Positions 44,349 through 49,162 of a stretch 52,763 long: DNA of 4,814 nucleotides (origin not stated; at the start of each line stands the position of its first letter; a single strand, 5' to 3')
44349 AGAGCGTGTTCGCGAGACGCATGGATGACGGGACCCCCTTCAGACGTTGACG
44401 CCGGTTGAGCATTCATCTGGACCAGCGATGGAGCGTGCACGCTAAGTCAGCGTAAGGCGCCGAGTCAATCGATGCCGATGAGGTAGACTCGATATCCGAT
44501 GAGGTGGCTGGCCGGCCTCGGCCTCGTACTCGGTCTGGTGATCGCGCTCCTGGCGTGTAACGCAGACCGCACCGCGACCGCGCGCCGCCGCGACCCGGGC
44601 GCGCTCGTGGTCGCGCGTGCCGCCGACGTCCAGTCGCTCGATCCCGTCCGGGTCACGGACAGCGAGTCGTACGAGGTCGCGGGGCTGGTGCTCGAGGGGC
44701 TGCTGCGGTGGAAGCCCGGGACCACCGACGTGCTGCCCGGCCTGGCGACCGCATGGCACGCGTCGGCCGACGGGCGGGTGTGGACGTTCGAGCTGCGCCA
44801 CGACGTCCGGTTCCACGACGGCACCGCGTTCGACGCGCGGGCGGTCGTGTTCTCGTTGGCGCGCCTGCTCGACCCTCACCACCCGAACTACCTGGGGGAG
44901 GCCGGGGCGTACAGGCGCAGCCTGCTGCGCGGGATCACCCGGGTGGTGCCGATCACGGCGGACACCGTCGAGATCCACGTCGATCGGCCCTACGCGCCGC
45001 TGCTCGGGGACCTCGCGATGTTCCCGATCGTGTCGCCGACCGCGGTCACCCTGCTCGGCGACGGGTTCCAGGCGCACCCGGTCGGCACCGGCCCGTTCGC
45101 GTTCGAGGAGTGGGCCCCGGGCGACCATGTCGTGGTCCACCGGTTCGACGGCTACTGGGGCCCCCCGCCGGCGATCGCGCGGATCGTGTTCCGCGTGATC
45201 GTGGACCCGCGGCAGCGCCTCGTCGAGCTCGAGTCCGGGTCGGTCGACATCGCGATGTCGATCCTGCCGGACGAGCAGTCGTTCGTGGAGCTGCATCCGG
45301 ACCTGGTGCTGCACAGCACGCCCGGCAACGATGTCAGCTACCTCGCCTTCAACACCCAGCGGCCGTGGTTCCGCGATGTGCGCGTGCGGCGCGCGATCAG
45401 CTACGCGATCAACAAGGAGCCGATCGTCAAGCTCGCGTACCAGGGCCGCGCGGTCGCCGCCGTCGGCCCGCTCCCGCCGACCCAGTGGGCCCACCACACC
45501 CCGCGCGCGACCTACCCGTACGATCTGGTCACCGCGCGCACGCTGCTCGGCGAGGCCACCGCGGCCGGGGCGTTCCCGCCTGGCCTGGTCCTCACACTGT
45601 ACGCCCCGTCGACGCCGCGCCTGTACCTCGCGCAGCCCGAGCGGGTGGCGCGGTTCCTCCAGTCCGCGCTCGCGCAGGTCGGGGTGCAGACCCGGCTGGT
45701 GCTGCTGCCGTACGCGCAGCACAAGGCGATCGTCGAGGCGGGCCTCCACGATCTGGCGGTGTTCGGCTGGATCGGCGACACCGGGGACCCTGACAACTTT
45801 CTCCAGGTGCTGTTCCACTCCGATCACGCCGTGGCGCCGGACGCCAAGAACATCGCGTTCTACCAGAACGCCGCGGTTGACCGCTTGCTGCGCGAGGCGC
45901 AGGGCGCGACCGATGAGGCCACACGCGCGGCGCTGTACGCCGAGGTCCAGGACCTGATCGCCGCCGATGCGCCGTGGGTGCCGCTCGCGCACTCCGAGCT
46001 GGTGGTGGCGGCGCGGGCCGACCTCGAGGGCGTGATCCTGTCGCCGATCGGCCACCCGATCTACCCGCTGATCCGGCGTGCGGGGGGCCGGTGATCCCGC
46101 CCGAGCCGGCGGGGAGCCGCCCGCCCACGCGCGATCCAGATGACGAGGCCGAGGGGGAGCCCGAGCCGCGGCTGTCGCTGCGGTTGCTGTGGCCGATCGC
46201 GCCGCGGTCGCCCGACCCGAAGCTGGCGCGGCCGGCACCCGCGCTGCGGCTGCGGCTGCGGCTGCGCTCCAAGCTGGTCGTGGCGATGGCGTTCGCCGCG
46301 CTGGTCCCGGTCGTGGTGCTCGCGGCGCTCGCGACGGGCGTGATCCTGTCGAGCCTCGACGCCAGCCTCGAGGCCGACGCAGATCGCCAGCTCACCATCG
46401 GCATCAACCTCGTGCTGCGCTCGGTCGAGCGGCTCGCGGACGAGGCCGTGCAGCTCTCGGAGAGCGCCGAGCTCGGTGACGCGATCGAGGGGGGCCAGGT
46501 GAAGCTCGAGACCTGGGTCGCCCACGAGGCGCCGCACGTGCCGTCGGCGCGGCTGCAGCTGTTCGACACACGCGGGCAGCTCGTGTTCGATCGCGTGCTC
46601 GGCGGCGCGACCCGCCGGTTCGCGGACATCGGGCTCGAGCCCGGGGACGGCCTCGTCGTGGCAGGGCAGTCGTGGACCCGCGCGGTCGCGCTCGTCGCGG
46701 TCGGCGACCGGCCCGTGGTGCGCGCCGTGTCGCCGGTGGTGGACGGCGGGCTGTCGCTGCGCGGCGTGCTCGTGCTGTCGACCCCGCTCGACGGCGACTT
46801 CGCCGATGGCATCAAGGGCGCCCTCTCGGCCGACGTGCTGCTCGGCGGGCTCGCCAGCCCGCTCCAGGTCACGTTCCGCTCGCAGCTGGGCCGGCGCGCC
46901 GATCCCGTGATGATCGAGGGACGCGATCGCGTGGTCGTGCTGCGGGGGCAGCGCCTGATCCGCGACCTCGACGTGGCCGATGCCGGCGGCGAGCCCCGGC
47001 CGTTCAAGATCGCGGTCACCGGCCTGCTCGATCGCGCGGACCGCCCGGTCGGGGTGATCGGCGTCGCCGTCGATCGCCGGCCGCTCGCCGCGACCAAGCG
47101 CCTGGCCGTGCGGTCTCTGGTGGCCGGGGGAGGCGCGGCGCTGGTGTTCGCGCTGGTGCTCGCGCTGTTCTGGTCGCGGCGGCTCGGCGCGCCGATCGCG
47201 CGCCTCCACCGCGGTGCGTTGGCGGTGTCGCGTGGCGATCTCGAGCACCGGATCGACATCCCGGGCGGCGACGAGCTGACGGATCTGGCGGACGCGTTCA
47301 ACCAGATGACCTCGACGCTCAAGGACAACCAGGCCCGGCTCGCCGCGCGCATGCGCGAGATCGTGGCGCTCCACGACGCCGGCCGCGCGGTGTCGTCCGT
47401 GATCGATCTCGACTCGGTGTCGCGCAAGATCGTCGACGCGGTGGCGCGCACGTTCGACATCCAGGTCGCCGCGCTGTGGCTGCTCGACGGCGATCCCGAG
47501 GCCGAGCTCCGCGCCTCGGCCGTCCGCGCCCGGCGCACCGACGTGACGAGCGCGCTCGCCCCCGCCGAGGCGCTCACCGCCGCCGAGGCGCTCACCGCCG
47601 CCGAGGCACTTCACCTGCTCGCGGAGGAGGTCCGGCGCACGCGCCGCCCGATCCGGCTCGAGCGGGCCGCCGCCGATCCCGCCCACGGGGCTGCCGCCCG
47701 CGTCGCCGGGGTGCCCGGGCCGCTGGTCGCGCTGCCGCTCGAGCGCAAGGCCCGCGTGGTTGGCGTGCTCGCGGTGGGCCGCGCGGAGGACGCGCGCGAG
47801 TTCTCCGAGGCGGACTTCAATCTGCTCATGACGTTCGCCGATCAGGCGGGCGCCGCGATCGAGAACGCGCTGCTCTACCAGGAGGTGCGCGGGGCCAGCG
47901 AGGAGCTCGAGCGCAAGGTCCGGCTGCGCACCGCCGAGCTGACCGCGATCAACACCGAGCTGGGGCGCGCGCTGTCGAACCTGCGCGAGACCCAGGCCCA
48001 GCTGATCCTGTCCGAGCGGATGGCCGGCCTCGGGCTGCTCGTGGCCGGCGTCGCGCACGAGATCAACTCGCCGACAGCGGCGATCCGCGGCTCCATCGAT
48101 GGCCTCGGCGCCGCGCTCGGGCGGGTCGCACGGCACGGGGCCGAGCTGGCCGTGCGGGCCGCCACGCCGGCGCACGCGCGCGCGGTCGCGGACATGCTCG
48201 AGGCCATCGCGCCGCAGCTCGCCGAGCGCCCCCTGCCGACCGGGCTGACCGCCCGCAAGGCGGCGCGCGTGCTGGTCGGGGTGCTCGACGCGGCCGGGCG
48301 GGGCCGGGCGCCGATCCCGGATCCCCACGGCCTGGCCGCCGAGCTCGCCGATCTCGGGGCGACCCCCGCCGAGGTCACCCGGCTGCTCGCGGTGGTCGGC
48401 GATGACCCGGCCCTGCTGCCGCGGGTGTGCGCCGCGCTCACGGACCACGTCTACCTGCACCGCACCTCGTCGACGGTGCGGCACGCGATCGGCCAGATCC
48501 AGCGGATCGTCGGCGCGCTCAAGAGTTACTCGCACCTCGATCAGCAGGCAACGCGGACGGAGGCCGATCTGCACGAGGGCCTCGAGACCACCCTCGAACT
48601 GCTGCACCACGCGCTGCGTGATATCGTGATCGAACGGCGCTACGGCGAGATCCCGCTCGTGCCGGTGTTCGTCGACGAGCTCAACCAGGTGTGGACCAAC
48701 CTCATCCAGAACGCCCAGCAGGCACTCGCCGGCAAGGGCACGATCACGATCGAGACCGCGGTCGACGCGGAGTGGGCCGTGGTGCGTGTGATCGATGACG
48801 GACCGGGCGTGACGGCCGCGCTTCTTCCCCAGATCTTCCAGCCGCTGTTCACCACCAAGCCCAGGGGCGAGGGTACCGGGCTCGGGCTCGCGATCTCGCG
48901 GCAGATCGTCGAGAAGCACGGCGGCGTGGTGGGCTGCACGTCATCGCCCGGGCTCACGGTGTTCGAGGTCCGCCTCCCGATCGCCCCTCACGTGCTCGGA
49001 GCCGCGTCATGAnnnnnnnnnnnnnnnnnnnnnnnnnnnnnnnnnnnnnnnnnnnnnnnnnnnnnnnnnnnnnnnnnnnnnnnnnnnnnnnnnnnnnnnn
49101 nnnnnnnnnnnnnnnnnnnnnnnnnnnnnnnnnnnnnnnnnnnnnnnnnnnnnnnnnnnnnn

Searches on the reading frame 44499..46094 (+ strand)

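Call 86: search_protein_families(library=pfam, proteins=[window:44499-46094:+], max_evalue=0.0001)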
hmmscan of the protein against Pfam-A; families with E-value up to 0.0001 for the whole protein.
window:44499-46094:+ (531 aa): 1 family
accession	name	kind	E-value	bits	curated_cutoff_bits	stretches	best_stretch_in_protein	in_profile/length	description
PF00496.27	SBP_bac_5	-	7.2e-88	295.6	32.4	1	78-443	2-365/368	Bacterial extracellular solute-binding proteins, family 5 Middle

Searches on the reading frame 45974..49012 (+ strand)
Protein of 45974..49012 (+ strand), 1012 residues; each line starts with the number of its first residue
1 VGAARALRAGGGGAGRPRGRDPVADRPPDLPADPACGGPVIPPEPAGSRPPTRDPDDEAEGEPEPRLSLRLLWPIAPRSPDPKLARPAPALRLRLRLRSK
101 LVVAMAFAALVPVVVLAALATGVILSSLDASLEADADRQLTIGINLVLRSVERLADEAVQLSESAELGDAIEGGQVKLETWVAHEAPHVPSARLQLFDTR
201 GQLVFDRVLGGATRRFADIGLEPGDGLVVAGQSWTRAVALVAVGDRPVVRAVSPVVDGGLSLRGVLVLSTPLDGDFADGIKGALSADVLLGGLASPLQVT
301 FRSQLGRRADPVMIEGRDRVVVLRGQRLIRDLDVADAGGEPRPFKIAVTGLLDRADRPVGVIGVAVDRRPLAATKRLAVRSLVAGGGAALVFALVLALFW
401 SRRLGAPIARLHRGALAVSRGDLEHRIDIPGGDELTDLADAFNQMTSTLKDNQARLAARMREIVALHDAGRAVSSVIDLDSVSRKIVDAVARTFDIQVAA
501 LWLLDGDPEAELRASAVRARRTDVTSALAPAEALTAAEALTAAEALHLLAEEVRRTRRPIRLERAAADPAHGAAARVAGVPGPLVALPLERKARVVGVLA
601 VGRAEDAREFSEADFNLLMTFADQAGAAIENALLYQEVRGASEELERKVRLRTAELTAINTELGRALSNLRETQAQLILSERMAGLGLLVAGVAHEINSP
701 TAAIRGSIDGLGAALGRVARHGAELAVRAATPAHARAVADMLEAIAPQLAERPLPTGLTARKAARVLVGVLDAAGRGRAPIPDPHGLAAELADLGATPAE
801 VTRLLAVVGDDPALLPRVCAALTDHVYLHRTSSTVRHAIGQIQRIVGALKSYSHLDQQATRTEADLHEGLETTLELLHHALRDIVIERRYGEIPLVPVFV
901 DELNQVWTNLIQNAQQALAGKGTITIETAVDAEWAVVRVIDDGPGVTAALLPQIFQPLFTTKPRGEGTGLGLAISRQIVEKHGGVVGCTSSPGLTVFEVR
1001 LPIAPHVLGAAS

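Call 86: search_protein_families(library=pfam, proteins=[window:45974-49012:+], max_evalue=0.0001)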
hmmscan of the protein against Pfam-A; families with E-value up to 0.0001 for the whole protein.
window:45974-49012:+ (1012 aa): 5 families
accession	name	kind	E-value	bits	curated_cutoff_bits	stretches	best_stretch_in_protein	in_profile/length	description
PF02518.31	HATPase_c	-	1.8e-23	83.5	26.4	1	901-1004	4-110/111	Histidine kinase-, DNA gyrase B-, and HSP90-like ATPase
PF13185.12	GAF_2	-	8.8e-15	55.6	28.6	1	478-630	3-136/136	GAF domain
PF00672.30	HAMP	-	9e-15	55.2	25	1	401-450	3-52/53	HAMP domain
PF01590.32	GAF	-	1.1e-11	45.8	22.4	1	478-629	1-133/133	GAF domain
PF13492.12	GAF_3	-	7.2e-10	39.8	27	1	479-631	2-129/129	GAF domain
